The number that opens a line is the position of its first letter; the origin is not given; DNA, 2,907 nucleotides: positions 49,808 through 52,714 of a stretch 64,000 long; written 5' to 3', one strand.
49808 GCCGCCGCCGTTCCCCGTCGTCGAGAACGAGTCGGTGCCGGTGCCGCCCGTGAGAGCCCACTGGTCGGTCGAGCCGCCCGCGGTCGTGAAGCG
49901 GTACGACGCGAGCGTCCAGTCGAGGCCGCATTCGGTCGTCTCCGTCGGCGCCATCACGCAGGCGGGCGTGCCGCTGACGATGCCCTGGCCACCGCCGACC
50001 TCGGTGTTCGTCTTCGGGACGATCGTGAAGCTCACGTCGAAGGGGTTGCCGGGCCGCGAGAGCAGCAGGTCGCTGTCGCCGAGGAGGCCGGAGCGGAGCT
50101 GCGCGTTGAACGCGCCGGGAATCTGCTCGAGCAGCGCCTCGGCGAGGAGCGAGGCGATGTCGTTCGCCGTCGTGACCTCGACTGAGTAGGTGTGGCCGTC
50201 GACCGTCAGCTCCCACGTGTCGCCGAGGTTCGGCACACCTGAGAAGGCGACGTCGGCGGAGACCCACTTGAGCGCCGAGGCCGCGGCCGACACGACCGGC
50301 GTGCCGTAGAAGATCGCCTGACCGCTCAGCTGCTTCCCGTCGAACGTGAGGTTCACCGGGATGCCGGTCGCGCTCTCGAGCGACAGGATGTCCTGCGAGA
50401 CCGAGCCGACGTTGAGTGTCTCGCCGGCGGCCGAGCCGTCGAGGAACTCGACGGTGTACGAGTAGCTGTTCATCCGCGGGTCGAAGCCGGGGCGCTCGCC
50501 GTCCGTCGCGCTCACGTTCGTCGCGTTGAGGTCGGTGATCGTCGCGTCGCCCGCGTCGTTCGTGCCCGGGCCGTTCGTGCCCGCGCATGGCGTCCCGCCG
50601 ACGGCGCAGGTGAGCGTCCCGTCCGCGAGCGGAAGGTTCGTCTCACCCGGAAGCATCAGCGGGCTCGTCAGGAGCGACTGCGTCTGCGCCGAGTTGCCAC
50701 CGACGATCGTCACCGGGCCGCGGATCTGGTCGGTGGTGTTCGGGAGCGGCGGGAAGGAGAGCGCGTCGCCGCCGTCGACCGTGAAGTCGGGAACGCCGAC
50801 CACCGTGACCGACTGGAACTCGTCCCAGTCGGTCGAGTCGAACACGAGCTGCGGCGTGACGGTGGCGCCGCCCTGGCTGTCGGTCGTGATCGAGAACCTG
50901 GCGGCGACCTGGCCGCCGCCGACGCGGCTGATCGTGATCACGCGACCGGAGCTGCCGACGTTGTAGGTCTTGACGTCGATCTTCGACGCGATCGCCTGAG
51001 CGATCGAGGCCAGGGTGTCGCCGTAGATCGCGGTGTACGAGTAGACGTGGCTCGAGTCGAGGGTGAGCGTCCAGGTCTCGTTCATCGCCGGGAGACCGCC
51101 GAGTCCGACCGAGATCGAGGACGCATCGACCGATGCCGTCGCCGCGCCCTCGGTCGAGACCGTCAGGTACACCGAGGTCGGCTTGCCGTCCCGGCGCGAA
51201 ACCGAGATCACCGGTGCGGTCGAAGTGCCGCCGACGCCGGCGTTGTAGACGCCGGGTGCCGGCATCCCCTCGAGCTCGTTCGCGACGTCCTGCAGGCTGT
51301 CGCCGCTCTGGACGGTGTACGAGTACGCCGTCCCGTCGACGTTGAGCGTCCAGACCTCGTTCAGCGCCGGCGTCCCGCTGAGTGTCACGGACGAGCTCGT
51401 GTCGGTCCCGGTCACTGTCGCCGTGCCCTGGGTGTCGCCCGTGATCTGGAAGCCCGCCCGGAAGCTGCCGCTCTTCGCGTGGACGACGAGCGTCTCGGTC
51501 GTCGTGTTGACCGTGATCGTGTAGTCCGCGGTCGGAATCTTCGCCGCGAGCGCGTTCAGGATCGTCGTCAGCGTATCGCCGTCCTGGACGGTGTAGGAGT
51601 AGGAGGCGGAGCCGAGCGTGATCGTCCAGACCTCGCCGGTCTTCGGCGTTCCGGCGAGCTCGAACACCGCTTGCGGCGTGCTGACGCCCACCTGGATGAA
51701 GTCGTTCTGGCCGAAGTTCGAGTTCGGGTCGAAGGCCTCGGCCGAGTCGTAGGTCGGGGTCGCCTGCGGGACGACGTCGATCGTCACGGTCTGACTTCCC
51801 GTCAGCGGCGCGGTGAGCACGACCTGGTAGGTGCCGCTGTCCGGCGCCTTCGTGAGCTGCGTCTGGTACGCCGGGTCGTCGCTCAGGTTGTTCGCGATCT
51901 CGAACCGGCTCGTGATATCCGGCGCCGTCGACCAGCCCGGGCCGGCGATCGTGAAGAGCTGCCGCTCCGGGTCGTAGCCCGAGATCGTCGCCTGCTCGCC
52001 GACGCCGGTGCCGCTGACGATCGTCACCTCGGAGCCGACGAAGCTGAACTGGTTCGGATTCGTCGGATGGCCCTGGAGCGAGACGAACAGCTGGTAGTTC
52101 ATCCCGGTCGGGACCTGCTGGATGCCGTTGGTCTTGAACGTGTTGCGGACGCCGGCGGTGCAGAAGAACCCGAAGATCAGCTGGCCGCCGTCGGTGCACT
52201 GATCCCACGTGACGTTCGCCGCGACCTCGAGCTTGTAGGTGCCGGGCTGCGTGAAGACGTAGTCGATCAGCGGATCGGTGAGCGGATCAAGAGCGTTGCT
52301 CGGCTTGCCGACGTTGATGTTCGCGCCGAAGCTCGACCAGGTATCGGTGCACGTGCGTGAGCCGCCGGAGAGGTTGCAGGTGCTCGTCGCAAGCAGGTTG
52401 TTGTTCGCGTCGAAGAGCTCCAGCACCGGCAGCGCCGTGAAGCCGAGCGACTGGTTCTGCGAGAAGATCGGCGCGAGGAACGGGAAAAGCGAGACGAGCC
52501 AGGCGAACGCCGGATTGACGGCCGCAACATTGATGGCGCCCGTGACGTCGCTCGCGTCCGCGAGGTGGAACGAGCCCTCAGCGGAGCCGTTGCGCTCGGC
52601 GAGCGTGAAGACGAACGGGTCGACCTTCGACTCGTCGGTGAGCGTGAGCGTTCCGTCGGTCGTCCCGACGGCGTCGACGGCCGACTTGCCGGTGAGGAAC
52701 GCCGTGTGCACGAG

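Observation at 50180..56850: Sixteen copies of a module of about 93 aa that I cannot assign to a named domain, carrying a LysM-like half-motif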

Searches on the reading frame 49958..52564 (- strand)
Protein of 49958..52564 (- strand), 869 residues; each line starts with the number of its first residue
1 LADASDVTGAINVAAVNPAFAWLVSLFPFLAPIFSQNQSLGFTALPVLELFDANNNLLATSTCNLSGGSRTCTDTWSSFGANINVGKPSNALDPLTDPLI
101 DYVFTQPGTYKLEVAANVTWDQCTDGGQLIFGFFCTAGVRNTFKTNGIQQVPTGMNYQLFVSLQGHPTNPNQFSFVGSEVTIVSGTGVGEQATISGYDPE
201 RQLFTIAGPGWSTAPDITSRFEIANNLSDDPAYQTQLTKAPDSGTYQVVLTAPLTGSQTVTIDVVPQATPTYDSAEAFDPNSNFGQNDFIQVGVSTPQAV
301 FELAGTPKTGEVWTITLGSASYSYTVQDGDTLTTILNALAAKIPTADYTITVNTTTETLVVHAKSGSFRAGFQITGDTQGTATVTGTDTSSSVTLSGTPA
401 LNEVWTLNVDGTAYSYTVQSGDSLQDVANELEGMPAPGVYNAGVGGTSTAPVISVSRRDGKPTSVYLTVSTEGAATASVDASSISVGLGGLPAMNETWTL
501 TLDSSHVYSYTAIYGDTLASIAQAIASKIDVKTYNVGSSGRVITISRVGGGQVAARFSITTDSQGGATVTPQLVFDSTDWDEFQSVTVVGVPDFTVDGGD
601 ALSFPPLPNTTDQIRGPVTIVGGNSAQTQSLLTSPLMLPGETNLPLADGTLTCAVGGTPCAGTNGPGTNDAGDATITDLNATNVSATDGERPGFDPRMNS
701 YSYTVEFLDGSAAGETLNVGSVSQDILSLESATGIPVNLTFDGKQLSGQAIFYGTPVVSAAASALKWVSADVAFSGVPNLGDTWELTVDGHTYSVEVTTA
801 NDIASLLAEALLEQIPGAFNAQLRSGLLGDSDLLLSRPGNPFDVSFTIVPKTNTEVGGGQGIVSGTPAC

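Call 36: find_related_loci(query=window:49958-52564:-, collection=genome_contigs, flank=3000)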
Query window:49958-52564:- (869 aa) in genome_contigs; peptide patterns used: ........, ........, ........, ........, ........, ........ (x = any residue, [..] = any of these).
31 stretches matched a pattern, but none encodes a relative of the query by tblastn (E <= 1e-3).

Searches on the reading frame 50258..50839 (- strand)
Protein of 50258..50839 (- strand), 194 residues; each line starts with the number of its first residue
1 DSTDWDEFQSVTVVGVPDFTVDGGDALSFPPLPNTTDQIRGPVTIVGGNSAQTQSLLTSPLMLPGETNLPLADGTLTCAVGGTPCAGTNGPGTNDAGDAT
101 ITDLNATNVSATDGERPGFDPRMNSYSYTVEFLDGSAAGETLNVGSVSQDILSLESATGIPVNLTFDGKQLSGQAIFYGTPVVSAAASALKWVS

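Call 45: search_protein_families(library=pfam, proteins=[window:50258-50839:-], max_evalue=0.5)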
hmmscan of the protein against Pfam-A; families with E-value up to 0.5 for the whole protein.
window:50258-50839:- (194 aa): 0 families
